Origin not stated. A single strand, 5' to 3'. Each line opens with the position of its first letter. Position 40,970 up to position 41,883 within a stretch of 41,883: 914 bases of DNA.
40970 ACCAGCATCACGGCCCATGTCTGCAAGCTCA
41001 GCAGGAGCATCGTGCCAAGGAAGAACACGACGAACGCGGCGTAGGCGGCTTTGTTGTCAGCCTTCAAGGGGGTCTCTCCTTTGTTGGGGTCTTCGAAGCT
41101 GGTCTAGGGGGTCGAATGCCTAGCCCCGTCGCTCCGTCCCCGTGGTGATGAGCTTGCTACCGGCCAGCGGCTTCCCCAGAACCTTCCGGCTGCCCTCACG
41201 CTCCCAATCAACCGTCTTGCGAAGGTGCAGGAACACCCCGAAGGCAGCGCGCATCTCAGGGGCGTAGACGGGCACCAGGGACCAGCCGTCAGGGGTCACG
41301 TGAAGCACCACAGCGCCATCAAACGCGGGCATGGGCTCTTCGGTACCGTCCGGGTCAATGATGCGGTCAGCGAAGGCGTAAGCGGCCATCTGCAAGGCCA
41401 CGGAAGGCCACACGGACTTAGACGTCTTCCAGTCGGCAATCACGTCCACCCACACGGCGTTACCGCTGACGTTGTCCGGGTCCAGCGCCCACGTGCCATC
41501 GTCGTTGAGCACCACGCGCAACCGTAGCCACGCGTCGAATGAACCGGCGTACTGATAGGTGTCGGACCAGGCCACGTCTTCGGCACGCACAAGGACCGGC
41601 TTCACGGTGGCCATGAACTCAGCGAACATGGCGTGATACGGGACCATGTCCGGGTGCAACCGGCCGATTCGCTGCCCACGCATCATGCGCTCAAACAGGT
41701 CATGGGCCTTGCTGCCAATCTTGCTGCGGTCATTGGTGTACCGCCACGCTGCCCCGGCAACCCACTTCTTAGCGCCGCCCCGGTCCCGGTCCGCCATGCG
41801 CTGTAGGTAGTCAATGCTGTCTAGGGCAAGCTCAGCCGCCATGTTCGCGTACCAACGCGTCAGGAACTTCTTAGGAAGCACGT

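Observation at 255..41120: Family of about 12 non-canonical promoter-like motifs with a fixed 30-nt architecture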

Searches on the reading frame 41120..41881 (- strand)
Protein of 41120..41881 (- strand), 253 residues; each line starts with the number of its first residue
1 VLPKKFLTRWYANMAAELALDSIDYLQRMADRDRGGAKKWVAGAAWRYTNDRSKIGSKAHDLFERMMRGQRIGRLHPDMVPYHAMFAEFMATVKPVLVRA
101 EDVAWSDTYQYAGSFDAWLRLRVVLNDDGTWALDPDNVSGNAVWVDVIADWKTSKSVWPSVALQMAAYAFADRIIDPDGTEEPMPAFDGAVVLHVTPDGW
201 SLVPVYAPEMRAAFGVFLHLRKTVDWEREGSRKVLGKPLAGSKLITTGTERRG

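Call 12: search_protein_families(library=pfam, proteins=[window:41120-41881:-])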
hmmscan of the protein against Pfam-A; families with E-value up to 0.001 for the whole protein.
window:41120-41881:- (253 aa): 0 families

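Call 85: search_protein_families(library=phrogs, proteins=[window:41120-41881:-])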
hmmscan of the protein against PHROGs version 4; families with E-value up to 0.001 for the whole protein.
window:41120-41881:- (253 aa): 2 families
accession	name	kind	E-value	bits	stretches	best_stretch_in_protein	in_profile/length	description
phrog_298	-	DNA, RNA and nucleotide metabolism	1.4e-40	140.5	1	3-252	78-285/293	exonuclease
phrog_466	-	DNA, RNA and nucleotide metabolism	1.3e-13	52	1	50-210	209-360/446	exonuclease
